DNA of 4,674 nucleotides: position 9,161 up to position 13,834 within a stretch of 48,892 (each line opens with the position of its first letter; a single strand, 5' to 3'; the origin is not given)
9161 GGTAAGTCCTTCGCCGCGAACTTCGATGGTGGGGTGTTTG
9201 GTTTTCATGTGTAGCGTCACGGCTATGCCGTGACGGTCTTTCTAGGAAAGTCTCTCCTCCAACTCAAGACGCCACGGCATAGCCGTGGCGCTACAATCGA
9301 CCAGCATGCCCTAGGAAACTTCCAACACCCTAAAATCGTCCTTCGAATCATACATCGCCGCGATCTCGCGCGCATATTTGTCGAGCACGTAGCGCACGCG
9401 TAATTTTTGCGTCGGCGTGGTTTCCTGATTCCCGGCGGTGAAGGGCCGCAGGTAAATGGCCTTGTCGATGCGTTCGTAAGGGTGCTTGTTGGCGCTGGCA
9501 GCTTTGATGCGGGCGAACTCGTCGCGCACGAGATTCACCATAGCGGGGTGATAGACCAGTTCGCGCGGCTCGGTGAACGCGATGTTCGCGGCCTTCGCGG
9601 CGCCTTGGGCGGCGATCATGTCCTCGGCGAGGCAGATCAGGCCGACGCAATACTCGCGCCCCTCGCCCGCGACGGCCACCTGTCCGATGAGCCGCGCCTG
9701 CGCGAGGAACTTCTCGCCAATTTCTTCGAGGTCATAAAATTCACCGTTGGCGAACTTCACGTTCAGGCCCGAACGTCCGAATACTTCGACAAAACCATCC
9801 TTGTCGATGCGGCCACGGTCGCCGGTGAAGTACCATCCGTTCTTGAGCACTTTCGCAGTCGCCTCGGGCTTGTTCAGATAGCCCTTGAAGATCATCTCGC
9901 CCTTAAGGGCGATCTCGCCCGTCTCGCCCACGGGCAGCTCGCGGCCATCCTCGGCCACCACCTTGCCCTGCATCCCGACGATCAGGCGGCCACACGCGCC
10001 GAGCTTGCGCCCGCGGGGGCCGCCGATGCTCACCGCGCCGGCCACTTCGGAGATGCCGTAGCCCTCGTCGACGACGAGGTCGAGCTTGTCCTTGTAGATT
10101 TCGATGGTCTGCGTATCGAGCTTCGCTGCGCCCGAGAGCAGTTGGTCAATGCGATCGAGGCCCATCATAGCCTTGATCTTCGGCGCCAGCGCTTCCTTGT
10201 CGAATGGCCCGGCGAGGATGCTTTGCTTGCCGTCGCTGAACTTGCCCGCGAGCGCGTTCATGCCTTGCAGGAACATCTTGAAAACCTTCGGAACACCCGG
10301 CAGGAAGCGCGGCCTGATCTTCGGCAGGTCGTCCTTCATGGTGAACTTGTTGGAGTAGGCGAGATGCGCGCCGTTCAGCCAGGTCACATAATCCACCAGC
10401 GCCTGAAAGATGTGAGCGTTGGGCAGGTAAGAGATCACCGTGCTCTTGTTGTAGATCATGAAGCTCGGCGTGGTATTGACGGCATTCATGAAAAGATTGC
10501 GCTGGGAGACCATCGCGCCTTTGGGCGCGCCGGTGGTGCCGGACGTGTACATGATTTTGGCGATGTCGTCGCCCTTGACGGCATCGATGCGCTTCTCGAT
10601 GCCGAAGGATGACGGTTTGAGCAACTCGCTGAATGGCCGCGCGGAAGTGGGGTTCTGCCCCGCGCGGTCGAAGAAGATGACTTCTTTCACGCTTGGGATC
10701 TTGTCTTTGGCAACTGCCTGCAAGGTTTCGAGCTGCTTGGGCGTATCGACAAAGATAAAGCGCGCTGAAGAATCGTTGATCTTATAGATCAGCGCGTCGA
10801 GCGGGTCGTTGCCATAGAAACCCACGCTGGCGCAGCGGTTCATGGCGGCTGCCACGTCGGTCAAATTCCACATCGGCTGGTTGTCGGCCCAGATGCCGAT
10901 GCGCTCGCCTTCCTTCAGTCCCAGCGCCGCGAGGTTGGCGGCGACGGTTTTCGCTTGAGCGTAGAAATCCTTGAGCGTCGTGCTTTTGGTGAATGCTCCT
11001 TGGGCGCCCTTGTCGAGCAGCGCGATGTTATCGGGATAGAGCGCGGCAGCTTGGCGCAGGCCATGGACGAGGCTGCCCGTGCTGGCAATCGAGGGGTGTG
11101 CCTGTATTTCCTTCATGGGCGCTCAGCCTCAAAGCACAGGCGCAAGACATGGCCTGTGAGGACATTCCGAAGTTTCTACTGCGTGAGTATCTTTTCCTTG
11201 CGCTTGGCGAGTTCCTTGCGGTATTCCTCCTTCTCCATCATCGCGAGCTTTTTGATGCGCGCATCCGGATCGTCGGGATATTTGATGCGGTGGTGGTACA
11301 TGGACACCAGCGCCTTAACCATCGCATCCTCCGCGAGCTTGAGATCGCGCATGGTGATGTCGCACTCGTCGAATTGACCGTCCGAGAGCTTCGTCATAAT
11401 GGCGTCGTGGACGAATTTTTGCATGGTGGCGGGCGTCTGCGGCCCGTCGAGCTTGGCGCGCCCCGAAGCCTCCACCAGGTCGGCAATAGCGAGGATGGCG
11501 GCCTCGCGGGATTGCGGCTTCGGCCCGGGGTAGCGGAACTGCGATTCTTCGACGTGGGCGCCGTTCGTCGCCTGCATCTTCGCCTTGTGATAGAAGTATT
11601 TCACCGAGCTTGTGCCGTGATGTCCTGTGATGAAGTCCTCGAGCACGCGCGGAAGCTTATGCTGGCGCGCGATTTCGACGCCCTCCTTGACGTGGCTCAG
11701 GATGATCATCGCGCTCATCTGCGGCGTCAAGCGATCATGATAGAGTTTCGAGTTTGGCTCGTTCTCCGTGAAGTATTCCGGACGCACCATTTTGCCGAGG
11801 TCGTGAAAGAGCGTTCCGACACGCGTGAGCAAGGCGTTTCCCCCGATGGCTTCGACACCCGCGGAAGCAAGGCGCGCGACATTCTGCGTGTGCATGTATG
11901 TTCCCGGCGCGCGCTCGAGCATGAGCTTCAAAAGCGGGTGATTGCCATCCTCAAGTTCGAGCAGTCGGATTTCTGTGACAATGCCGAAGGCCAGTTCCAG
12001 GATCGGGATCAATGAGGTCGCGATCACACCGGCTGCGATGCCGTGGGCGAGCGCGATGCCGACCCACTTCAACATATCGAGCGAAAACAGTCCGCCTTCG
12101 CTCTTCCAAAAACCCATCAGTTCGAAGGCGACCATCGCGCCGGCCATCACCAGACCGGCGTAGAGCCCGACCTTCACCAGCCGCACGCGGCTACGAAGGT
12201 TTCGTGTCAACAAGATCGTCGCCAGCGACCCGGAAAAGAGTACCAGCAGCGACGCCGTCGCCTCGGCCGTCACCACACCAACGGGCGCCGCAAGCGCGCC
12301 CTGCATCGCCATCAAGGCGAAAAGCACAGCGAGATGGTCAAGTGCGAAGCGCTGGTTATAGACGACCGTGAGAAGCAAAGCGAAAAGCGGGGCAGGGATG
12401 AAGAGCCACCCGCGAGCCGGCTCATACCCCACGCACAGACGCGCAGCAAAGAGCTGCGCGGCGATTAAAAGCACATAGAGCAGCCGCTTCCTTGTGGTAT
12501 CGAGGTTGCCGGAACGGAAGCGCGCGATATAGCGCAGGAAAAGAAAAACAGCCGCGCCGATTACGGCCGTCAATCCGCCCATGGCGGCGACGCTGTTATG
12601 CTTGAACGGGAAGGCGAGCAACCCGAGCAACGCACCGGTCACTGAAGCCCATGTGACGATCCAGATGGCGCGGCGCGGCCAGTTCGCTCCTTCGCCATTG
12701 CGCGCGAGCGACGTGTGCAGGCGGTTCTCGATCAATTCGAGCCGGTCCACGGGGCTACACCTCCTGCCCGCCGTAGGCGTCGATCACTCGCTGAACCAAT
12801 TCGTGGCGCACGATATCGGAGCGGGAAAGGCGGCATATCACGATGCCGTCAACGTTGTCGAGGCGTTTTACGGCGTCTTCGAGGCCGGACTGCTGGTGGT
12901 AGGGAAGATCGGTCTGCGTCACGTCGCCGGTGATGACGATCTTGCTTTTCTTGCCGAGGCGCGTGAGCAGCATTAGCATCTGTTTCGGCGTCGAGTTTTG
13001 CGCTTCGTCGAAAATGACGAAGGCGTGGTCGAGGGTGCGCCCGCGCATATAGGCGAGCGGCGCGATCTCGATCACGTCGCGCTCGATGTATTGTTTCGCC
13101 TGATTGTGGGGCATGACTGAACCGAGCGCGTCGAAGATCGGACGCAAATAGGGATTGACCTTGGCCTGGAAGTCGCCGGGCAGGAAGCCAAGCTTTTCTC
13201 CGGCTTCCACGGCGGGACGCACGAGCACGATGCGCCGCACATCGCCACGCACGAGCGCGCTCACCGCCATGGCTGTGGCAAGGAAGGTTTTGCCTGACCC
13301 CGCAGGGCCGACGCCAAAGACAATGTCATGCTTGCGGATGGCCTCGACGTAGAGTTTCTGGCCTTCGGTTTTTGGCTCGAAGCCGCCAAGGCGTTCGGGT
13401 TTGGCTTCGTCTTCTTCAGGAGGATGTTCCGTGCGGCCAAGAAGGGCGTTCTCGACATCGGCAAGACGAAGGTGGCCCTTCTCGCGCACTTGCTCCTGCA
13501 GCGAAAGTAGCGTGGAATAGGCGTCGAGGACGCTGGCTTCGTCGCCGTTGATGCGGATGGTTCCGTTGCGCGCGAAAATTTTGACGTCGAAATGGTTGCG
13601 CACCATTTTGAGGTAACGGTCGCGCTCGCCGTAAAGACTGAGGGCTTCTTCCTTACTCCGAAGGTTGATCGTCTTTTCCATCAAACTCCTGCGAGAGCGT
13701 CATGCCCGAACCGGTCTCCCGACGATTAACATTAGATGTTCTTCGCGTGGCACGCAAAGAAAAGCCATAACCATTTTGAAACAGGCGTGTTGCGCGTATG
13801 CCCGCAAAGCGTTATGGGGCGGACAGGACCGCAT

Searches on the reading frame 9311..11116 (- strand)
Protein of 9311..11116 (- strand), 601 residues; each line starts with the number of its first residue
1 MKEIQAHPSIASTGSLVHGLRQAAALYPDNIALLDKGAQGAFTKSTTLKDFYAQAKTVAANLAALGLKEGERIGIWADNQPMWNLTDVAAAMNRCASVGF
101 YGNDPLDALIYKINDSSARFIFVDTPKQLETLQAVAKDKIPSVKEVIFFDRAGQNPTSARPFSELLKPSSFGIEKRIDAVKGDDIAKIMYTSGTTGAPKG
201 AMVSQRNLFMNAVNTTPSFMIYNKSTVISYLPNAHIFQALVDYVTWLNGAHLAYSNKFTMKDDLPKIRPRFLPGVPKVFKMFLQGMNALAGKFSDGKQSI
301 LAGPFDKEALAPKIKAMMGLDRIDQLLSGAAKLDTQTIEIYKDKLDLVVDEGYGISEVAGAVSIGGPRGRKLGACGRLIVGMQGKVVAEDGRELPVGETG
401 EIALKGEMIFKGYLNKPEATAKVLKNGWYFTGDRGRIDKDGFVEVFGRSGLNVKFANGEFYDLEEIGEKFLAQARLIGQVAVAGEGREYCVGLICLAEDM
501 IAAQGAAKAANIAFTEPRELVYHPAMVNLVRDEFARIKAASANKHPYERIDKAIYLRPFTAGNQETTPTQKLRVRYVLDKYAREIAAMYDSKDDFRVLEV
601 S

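Call 13: search_protein_families(library=pfam, proteins=[window:9311-11116:-], max_evalue=0.001)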
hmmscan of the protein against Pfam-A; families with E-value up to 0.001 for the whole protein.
window:9311-11116:- (601 aa): 1 family
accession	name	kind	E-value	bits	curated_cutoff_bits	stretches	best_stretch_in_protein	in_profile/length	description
PF00501.34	AMP-binding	-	8.2e-66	222.8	29.9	1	21-414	2-384/384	AMP-binding enzyme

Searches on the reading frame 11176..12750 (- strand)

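Call 13: search_protein_families(library=pfam, proteins=[window:11176-12750:-], max_evalue=0.001)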
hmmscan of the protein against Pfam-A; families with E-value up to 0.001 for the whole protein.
window:11176-12750:- (524 aa): 2 families
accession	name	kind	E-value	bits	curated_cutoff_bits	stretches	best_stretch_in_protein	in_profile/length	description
PF07698.17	7TM-7TMR_HD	-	4.9e-20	72.7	29.4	1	57-259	4-190/190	7TM receptor with intracellular HD hydrolase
PF01966.28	HD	-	4.3e-15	56.5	22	1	284-428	1-115/116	HD domain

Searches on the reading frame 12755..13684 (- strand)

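Call 13: search_protein_families(library=pfam, proteins=[window:12755-13684:-], max_evalue=0.001)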
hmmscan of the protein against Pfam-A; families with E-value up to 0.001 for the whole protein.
window:12755-13684:- (309 aa): 6 families
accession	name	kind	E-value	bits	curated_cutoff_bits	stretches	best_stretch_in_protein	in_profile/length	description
PF02562.22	PhoH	-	3e-90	301.7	27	1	103-304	3-204/205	PhoH-like protein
PF13245.12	AAA_19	-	9e-08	32.8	25.1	1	112-258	4-129/134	AAA domain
PF13604.12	AAA_30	-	6.9e-07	29.6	27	1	107-258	4-128/191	AAA domain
PF01695.23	IstB_IS21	-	5.9e-05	23.1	24.1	1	117-149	90-122/238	IstB-like ATP binding protein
PF13401.12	AAA_22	-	0.00036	21.3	27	0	121-245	7-109/130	AAA domain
PF00270.35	DEAD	-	0.00052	20.2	26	0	106-162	1-58/167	DEAD/DEAH box helicase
